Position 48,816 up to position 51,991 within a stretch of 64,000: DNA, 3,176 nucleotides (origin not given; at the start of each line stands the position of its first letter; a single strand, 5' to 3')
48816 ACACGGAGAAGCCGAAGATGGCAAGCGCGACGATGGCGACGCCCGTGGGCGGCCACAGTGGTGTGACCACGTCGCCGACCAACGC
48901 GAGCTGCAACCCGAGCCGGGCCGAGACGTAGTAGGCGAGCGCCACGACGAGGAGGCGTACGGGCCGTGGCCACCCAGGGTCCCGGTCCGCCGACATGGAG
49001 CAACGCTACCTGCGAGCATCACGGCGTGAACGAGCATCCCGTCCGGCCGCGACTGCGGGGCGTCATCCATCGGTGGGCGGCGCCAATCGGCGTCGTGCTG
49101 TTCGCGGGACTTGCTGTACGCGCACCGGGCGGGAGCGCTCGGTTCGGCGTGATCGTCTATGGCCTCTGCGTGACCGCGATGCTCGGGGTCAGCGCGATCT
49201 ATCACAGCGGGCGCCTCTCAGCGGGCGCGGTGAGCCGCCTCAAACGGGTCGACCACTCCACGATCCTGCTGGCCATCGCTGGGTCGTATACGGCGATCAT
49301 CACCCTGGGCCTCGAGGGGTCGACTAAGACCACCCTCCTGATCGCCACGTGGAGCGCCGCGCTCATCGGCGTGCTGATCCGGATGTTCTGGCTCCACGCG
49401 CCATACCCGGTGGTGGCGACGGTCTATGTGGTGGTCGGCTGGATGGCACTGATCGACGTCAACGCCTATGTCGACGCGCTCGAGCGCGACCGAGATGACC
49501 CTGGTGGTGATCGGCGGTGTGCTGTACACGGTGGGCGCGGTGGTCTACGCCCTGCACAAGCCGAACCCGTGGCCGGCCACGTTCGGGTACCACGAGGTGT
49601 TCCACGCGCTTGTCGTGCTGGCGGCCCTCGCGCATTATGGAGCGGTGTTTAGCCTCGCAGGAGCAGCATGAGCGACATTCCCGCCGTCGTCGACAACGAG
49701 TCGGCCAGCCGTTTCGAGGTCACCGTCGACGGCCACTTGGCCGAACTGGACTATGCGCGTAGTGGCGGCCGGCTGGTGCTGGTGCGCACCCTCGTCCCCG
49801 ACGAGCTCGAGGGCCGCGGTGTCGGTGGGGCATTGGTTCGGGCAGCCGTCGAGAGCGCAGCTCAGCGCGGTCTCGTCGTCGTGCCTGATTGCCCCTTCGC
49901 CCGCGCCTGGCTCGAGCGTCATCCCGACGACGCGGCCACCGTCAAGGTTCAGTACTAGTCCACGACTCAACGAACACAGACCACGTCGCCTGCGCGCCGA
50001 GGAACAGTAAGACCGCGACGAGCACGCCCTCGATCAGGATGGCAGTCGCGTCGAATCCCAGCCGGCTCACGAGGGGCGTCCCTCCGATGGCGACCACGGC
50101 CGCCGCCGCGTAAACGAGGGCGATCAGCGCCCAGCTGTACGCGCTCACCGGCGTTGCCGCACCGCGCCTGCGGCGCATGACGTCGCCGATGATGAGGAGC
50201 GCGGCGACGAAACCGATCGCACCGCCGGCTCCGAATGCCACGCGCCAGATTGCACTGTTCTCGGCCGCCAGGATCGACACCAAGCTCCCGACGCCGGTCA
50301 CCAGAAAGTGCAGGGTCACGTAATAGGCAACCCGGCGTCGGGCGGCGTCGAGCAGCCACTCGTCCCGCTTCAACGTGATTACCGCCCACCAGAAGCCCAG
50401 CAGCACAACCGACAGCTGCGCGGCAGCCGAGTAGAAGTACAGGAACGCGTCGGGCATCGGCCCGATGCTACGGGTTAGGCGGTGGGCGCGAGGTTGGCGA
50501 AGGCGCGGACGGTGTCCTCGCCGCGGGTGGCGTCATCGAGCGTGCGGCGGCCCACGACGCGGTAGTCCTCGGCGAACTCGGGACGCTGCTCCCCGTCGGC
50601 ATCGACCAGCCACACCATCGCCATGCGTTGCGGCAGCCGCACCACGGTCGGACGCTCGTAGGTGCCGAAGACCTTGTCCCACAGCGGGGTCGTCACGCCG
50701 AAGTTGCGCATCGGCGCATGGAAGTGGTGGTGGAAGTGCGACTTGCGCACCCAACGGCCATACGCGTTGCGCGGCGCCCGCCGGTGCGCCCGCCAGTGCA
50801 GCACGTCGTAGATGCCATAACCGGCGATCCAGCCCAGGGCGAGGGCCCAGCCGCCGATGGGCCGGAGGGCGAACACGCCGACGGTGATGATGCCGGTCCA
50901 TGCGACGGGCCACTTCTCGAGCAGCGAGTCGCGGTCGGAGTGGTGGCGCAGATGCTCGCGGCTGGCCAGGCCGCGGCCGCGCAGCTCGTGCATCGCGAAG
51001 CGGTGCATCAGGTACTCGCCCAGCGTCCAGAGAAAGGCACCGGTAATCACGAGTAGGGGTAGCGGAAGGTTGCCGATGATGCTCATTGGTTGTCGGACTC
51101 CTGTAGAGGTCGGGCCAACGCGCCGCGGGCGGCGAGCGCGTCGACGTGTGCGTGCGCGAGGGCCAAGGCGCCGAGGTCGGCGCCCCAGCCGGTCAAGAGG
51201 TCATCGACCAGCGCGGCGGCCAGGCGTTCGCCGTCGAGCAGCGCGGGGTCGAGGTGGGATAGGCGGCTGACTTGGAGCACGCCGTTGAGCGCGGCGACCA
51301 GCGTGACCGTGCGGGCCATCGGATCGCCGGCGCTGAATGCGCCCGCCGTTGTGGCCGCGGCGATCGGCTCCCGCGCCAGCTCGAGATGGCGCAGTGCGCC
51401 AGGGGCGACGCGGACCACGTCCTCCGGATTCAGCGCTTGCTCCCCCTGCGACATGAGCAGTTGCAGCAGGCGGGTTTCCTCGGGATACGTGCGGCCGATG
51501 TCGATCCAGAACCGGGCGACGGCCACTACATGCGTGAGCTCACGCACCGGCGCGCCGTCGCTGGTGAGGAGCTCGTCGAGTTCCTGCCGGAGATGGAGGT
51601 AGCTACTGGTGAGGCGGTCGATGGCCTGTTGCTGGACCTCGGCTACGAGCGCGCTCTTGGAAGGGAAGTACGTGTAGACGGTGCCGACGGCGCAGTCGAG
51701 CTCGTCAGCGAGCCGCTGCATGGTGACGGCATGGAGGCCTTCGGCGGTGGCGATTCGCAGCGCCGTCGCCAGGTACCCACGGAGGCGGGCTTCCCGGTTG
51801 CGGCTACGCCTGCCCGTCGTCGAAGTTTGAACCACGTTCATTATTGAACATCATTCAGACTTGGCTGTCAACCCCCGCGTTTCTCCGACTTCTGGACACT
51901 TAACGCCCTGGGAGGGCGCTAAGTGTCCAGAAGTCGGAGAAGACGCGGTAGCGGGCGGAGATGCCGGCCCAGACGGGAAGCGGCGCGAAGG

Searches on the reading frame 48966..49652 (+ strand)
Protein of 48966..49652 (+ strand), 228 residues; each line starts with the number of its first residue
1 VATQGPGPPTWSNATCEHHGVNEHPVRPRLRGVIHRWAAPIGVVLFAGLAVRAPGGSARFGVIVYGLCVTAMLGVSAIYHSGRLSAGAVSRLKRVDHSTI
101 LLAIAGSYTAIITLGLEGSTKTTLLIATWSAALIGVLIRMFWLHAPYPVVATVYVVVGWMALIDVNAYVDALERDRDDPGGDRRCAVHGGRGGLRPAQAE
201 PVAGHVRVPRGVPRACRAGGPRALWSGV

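Call 35: search_protein_families(library=pfam, proteins=[window:48966-49652:+], max_evalue=0.01)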
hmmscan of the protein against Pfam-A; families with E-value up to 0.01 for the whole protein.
window:48966-49652:+ (228 aa): 1 family
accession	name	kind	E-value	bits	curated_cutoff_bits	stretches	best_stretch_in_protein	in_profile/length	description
PF03006.26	HlyIII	-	2.3e-23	83.5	26.2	1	27-168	5-157/224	Haemolysin-III related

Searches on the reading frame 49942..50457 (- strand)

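Call 35: search_protein_families(library=pfam, proteins=[window:49942-50457:-], max_evalue=0.01)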
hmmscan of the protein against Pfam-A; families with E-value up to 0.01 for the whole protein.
window:49942-50457:- (171 aa): 1 family
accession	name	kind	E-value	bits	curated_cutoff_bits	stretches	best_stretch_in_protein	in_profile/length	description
PF02508.19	Rnf-Nqr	-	0.0049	17.4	23.8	1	59-126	111-172/174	Rnf-Nqr subunit, membrane protein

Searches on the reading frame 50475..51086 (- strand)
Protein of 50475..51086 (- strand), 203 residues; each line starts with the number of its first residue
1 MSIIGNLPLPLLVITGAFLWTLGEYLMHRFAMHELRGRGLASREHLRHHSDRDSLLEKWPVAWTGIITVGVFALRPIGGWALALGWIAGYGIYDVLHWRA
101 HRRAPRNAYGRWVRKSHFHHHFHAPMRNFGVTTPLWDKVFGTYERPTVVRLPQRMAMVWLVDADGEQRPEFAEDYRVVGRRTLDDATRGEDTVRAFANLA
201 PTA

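Call 3: search_protein_families(library=pfam, proteins=[window:50475-51086:-], max_evalue=1)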
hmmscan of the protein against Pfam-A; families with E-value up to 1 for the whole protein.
window:50475-51086:- (203 aa): 1 family
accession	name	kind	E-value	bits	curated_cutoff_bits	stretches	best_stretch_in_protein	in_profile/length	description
PF04116.19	FA_hydroxylase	-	1.3e-16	61.6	31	1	14-142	2-132/132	Fatty acid hydroxylase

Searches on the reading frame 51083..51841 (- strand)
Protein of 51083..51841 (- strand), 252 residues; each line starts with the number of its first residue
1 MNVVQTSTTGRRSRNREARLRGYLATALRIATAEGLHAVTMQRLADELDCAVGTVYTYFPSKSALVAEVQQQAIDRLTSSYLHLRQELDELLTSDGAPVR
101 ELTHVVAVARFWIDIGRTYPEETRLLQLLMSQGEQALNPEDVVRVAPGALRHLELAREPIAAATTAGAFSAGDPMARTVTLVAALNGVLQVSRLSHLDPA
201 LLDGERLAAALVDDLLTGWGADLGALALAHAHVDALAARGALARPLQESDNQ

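Call 3: search_protein_families(library=pfam, proteins=[window:51083-51841:-], max_evalue=1)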
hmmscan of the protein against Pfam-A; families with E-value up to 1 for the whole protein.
window:51083-51841:- (252 aa): 2 families
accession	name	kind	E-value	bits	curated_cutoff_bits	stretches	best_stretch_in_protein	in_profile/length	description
PF00440.29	TetR_N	-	7.1e-12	45.4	24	1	24-69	2-47/47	Bacterial regulatory proteins, tetR family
PF13305.11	TetR_C_33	-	0.00022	22.3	26.8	1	106-215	2-103/103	Tetracyclin repressor-like, C-terminal domain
